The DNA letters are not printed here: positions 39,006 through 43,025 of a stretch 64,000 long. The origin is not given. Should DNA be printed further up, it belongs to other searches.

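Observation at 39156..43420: Giant TIR-cyclase-STAND-TPR protein behind an AT-rich island: candidate defence/signalling module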

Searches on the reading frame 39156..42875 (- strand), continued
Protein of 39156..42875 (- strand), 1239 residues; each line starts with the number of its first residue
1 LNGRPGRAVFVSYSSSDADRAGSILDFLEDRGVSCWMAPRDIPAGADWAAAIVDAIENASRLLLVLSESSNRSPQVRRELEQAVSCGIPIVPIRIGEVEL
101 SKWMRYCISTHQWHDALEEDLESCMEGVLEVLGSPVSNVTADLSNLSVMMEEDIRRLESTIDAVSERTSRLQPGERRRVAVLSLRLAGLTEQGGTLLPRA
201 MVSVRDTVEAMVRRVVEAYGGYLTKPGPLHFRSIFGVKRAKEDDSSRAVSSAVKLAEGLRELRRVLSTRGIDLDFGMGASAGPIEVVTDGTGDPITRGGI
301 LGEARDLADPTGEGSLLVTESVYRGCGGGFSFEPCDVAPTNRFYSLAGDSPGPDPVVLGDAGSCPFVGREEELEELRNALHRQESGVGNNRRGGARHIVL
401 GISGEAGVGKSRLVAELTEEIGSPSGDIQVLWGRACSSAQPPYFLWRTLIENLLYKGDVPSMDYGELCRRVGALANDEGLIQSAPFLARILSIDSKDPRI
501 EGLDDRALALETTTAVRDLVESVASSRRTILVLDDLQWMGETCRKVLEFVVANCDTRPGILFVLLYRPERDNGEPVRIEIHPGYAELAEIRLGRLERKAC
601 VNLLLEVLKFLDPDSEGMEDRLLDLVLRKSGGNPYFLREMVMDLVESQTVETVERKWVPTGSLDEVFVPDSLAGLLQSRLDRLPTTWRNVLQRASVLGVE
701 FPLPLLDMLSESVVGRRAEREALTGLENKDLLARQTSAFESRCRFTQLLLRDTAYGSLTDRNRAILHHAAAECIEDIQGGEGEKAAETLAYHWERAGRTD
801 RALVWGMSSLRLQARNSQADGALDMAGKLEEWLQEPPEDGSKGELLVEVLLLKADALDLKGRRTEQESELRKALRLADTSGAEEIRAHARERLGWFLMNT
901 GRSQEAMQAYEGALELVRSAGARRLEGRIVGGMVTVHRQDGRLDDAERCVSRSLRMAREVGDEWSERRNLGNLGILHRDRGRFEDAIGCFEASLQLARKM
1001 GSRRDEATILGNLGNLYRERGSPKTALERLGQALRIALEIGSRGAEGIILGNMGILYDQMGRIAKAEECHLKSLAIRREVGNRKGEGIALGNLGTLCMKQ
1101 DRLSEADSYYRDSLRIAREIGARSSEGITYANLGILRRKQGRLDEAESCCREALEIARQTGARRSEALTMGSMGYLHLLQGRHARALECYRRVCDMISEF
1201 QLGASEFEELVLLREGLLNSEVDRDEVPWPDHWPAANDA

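Call 30: search_protein_families(library=pfam, proteins=[L008:4397-4786:+, L008:3607-4308:-, L001:9545-9838:+, L001:8669-9535:-, L006:8845-9183:-, L006:9313-10014:+, L001:13708-14511:+, L001:17251-17949:+, L001:17969-18703:-], max_evalue=0.05)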
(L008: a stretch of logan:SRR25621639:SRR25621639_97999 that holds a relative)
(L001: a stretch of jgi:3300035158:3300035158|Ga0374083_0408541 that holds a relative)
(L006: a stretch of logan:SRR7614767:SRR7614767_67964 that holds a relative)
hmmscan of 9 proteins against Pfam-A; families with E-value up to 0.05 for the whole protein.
L008:4397-4786:+ (129 aa): 11 families
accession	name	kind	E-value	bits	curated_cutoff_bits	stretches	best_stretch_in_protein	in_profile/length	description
PF05154.21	TM2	-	1.1e-19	70.8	27.9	1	63-111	2-51/51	TM2 domain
PF13248.11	Zn_ribbon_3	-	2e-08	33.9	27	1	21-43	2-24/26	zinc-ribbon domain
PF12773.13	DZR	-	0.00011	22.8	27.3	1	22-42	25-45/45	Double zinc ribbon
PF13240.11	Zn_Ribbon_1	-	0.00012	22.2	25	1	23-42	1-20/23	zinc-ribbon domain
PF08271.17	Zn_Ribbon_TF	-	0.0039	17.1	29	0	18-33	16-31/43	TFIIB zinc-binding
PF17032.10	Zn_ribbon_15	-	0.0065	17.7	28.9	1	19-42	50-73/73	zinc-ribbon family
PF01155.25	HypA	-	0.022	15.2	28.9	1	15-50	64-101/112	Hydrogenase/urease nickel incorporation, metallochaperone, hypA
PF18912.6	DZR_2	-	0.023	15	27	1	22-42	22-43/56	Double zinc ribbon domain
PF10571.15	UPF0547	-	0.029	14.9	29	0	22-42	1-21/26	Uncharacterised protein family UPF0547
PF09723.15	Zn_ribbon_8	-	0.037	14.5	34.4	0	15-29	21-34/41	Zinc ribbon domain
PF14149.11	YhfH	-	0.044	14.1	27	0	21-36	13-28/37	YhfH-like protein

L008:3607-4308:- (233 aa): 13 families
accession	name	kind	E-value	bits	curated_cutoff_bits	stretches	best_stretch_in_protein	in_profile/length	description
PF01396.24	Zn_ribbon_Top1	-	3.8e-05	23.8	32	0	7-15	3-11/39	Topoisomerase DNA binding C4 zinc finger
PF24441.1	DUF7560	-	0.0018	18.4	27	0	4-25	4-25/44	Family of unknown function (DUF7560)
PF07191.17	Zn_ribbon_6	-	0.0031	17.9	25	1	7-57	2-38/67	Double zinc ribbon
PF21344.3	Zn_ribbon_LysW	-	0.0039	17.2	27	1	7-39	2-37/46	Alpha-aminoadipate carrier protein LysW-like, globular domain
PF09723.15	Zn_ribbon_8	-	0.0065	16.9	34.4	0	26-59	8-37/41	Zinc ribbon domain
PF14354.12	Lar_restr_allev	-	0.0086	16.7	28.6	0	6-31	4-33/58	Restriction alleviation protein Lar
PF08271.17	Zn_Ribbon_TF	-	0.0086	16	29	0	7-31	2-27/43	TFIIB zinc-binding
PF03966.22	Trm112p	-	0.014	15.7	22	0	5-30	7-32/40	Trm112p-like protein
PF19134.6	DUF5817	-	0.017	15.5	31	0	24-62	4-35/57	Domain of unknown function (DUF5817)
PF08063.17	Zn_ribbon_PADR1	-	0.039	14.2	25.1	0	7-20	4-18/42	PADR1 domain, zinc ribbon fold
PF12773.13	DZR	-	0.047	14.3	27.3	0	8-57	1-33/45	Double zinc ribbon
PF14446.12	Prok-RING_1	-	0.047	14.1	29.1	0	6-32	5-29/54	Prokaryotic RING finger family 1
PF23783.1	Zn_ribbon_TiaS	-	0.049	13.8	27.3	0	7-32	3-28/41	TiaS C-terminal zinc ribbon domain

L001:9545-9838:+ (97 aa): 1 family
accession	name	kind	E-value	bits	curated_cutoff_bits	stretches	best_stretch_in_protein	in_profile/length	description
PF05154.21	TM2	-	3.3e-19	69.3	27.9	1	31-79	2-51/51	TM2 domain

L001:8669-9535:- (288 aa): 15 families
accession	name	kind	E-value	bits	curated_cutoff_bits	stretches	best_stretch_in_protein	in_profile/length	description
PF21344.3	Zn_ribbon_LysW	-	1.3e-05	25.1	27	1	62-101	2-42/46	Alpha-aminoadipate carrier protein LysW-like, globular domain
PF07295.17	DUF1451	-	0.00045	20.8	26.1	1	38-87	91-140/146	Zinc-ribbon containing domain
PF08271.17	Zn_Ribbon_TF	-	0.00046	20.1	29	1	62-86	2-27/43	TFIIB zinc-binding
PF10276.14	zf-CHCC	-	0.0013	19.1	27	0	71-87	21-36/37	Zinc-finger domain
PF24441.1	DUF7560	-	0.0046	17.1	27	0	59-78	4-23/44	Family of unknown function (DUF7560)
PF01667.23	Ribosomal_S27e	-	0.0056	16.8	24.5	1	59-100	6-46/55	Ribosomal protein S27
PF12773.13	DZR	-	0.0059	17.2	27.3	1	63-112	1-33/45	Double zinc ribbon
PF24460.1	DUF7575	-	0.006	16.4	28.5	0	102-112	2-12/28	Domain of unknown function (DUF7575)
PF07191.17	Zn_ribbon_6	-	0.0063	16.9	25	1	62-111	2-37/67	Double zinc ribbon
PF01396.24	Zn_ribbon_Top1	-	0.0082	16.4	32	0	105-118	3-15/39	Topoisomerase DNA binding C4 zinc finger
PF01485.27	IBR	-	0.016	15.7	24.3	1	61-87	19-50/65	IBR domain, a half RING-finger domain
PF22747.2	Zn_ribbon_DUF2089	-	0.017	15.7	27.6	0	63-87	1-21/32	DUF2089 zinc ribbon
PF01155.25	HypA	-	0.021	15.3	28.9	0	57-94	67-102/112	Hydrogenase/urease nickel incorporation, metallochaperone, hypA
PF23454.1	Zn_ribbon_Brz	-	0.045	14.8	27.9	0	56-72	1-17/58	Transcriptional regulator Brz zinc beta ribbon domain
PF22289.1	DmmA-like_C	-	0.046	14.1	27.4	0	60-75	18-33/44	Dimethylamine monooxygenase subunit DmmA-like, C-terminal domain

L006:8845-9183:- (112 aa): 11 families
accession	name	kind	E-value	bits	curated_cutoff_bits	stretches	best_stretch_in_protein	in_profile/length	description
PF05154.21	TM2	-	1.3e-19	70.6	27.9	1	46-94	2-51/51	TM2 domain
PF13248.11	Zn_ribbon_3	-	1.1e-08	34.7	27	1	6-30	1-25/26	zinc-ribbon domain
PF13240.11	Zn_Ribbon_1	-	4.2e-05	23.6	25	1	9-28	1-20/23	zinc-ribbon domain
PF12773.13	DZR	-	8.1e-05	23.1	27.3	1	8-28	25-45/45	Double zinc ribbon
PF08271.17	Zn_Ribbon_TF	-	0.0028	17.6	29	0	4-19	16-31/43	TFIIB zinc-binding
PF24463.1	DUF7577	-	0.0034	17.4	28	1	7-28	2-23/27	Domain of unknown function (DUF7577)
PF17032.10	Zn_ribbon_15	-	0.013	16.8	28.9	1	7-28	52-73/73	zinc-ribbon family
PF10571.15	UPF0547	-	0.019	15.5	29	1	10-28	3-21/26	Uncharacterised protein family UPF0547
PF18912.6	DZR_2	-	0.019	15.2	27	1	9-28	9-28/56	Double zinc ribbon domain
PF09297.16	Zn_ribbon_NUD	-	0.027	14.6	24.8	0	5-30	1-30/32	NADH pyrophosphatase zinc ribbon domain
PF23903.1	Phage_zn_bind_2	-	0.044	14.1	27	0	6-14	30-38/44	Phage zinc binding domain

L006:9313-10014:+ (233 aa): 20 families
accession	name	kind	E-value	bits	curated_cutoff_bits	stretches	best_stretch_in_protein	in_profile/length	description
PF21344.3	Zn_ribbon_LysW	-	8.6e-06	25.7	27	1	7-46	2-42/46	Alpha-aminoadipate carrier protein LysW-like, globular domain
PF08271.17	Zn_Ribbon_TF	-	0.00061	19.7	29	1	7-31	2-27/43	TFIIB zinc-binding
PF24441.1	DUF7560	-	0.0023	18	27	0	4-23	4-23/44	Family of unknown function (DUF7560)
PF01396.24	Zn_ribbon_Top1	-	0.0029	17.8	32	0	50-63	3-15/39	Topoisomerase DNA binding C4 zinc finger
PF01667.23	Ribosomal_S27e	-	0.0047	17.1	24.5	1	4-45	6-46/55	Ribosomal protein S27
PF24460.1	DUF7575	-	0.0049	16.6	28.5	0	6-15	4-13/28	Domain of unknown function (DUF7575)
PF07191.17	Zn_ribbon_6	-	0.005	17.3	25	1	7-56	2-37/67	Double zinc ribbon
PF12773.13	DZR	-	0.0053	17.3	27.3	1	8-56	1-32/45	Double zinc ribbon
PF22747.2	Zn_ribbon_DUF2089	-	0.014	15.9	27.6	0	8-32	1-21/32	DUF2089 zinc ribbon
PF01155.25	HypA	-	0.027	14.9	28.9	1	5-39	70-102/112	Hydrogenase/urease nickel incorporation, metallochaperone, hypA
PF22289.1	DmmA-like_C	-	0.027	14.9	27.4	0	7-33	3-28/44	Dimethylamine monooxygenase subunit DmmA-like, C-terminal domain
PF13248.11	Zn_ribbon_3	-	0.028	14.3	27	0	23-33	2-11/26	zinc-ribbon domain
PF03966.22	Trm112p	-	0.032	14.6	22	0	5-30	7-32/40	Trm112p-like protein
PF14690.11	Zn_ribbon_ISL3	-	0.035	14.9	25.5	0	7-25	4-22/47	zinc-finger of transposase IS204/IS1001/IS1096/IS1165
PF14354.12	Lar_restr_allev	-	0.035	14.8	28.6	0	6-33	4-34/58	Restriction alleviation protein Lar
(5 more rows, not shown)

L001:13708-14511:+ (267 aa): 1 family
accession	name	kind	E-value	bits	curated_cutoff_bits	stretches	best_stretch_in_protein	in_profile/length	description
PF04294.18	VanW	-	3.1e-37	127.4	27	1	60-193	1-129/130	VanW like protein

L001:17251-17949:+ (232 aa): 0 families

L001:17969-18703:- (244 aa): 3 families
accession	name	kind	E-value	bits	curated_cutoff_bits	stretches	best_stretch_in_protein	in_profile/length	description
PF10498.14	IFT57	-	0.023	14.1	40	0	59-134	266-342/360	Intra-flagellar transport protein 57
PF05440.17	MtrB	-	0.031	15.2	27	0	181-219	12-50/94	Tetrahydromethanopterin S-methyltransferase subunit B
PF15021.11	SHLD1_C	-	0.039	14.5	27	0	167-215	6-54/120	Shieldin complex subunit 1, C-terminal domain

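Call 35: search_protein_families(library=pfam, proteins=[L042:9989-10672:+, L042:9101-9970:+, L042:10695-11807:+, L026:9884-10702:+, L026:9124-9996:+, L029:10004-10855:+, L029:8245-10020:+, L029:11146-12225:+], max_evalue=0.001)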
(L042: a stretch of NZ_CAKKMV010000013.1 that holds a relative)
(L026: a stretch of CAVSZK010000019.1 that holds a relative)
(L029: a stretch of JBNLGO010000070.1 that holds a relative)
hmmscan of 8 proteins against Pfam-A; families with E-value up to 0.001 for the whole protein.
L042:9989-10672:+ (227 aa): 3 families
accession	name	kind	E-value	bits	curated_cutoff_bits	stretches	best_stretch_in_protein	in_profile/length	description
PF13676.11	TIR_2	-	1.2e-23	84.3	28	1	5-123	1-120/122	TIR domain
PF01582.25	TIR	-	1.3e-07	32.1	21.3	1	2-81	1-82/179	TIR domain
PF08937.16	ThsB_TIR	-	9e-05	23.2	21.2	1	36-93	40-97/100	Thoeris protein ThsB, TIR-like domain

L042:9101-9970:+ (289 aa): 2 families
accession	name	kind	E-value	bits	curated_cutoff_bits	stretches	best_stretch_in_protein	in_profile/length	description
PF11845.13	Tll0287-like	-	3.2e-39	135.1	24.1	1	31-197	1-144/144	Tll0287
PF00672.30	HAMP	-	3.8e-10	40.4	25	1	231-282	2-52/53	HAMP domain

L042:10695-11807:+ (370 aa): 0 families

L026:9884-10702:+ (272 aa): 3 families
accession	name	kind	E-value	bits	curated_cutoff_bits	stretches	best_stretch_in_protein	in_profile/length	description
PF13676.11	TIR_2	-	4e-23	82.6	28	1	47-166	1-121/122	TIR domain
PF01582.25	TIR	-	0.00011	22.5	21.3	1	57-123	16-82/179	TIR domain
PF08937.16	ThsB_TIR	-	0.00024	21.9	21.2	0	77-134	39-96/100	Thoeris protein ThsB, TIR-like domain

L026:9124-9996:+ (290 aa): 2 families
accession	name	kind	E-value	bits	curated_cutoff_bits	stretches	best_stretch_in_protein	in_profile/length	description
PF11845.13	Tll0287-like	-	8.8e-37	127.2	24.1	1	32-197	2-144/144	Tll0287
PF00672.30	HAMP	-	1.5e-12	48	25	1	233-282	4-52/53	HAMP domain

L029:10004-10855:+ (283 aa): 2 families
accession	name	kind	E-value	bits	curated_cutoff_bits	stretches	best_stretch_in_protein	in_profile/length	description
PF13676.11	TIR_2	-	4.2e-22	79.3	28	1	7-117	1-111/122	TIR domain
PF01582.25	TIR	-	1.6e-06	28.4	21.3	1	7-84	4-83/179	TIR domain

L029:8245-10020:+ (591 aa): 2 families
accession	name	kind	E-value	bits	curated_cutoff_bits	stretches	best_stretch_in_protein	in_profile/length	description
PF02254.24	TrkA_N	-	4.7e-13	49.9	23.8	1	96-181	1-84/116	TrkA-N domain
PF22614.2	Slo-like_RCK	-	3.1e-05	24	24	1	92-171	2-90/119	Calcium-activated potassium channel slowpoke-like RCK domain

L029:11146-12225:+ (359 aa): 0 families

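Call 60: search_protein_families(library=pfam, proteins=[L023:5080-7041:-, L023:7834-9909:+, L023:13686-15464:-, L023:16996-18306:+, L015:5503-6804:+, L015:8163-8816:+, L015:8813-9640:+, L015:13939-15384:-, L015:15596-16933:-, L015:17134-19398:-], max_evalue=0.0001)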
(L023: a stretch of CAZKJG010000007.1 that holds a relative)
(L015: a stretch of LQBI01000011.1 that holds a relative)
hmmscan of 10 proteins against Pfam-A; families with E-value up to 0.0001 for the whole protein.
L023:5080-7041:- (653 aa): 0 families

L023:7834-9909:+ (691 aa): 2 families
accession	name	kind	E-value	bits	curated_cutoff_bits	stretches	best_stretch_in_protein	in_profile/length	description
PF13517.12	FG-GAP_3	-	6.2e-38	129.7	26.9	5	314-372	1-59/61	FG-GAP-like repeat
PF01839.29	FG-GAP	-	3.7e-14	52.7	22.1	0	210-229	3-22/37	FG-GAP repeat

L023:13686-15464:- (592 aa): 11 families
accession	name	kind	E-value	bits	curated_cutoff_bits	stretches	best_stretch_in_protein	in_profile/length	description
PF00990.26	GGDEF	-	3.7e-41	141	23.8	1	434-588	1-158/161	Diguanylate cyclase, GGDEF domain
PF00989.32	PAS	-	1.4e-32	112.5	22.6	2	27-136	2-113/113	PAS fold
PF13426.13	PAS_9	-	7.9e-30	103.6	27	2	37-138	2-103/103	PAS domain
PF08448.16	PAS_4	-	1.2e-25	90.3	23.1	2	32-141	1-110/110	PAS fold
PF13188.13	PAS_8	-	8.9e-19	67.1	21.8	2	153-202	3-53/65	PAS domain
PF08447.18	PAS_3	-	1.4e-16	60.9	25.6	2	50-132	3-88/89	PAS fold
PF13596.12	PAS_10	-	6.2e-09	36.9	22.1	0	28-118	1-88/106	PAS domain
PF24820.1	Diguanyl_cycl_sensor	-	3e-06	27.6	28.1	0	157-190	2-35/109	Diguanylate cyclase-like sensor domain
PF12860.13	PAS_7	-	3.6e-06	27.5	27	0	34-143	3-114/115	PAS fold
PF13185.12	GAF_2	-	1.9e-05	25.3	28.6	0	296-421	6-135/136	GAF domain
PF13492.12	GAF_3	-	3e-05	24.9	27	0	298-422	6-128/129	GAF domain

L023:16996-18306:+ (436 aa): 1 family
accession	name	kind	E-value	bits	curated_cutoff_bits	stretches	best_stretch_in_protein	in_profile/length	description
PF04371.20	PAD_porph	-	4.1e-07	30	25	1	327-424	221-321/321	Porphyromonas-type peptidyl-arginine deiminase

L015:5503-6804:+ (433 aa): 0 families

L015:8163-8816:+ (217 aa): 0 families

L015:8813-9640:+ (275 aa): 1 family
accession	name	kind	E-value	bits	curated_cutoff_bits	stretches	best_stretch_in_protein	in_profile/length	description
PF08843.17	AbiEii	-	4.1e-25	89.5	22.5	1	34-254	4-230/238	Nucleotidyl transferase AbiEii toxin, Type IV TA system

L015:13939-15384:- (481 aa): 0 families

L015:15596-16933:- (445 aa): 1 family
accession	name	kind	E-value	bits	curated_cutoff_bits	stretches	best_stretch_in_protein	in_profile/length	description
PF08843.17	AbiEii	-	2.3e-29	103.4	22.5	1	209-430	8-236/238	Nucleotidyl transferase AbiEii toxin, Type IV TA system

L015:17134-19398:- (754 aa): 0 families
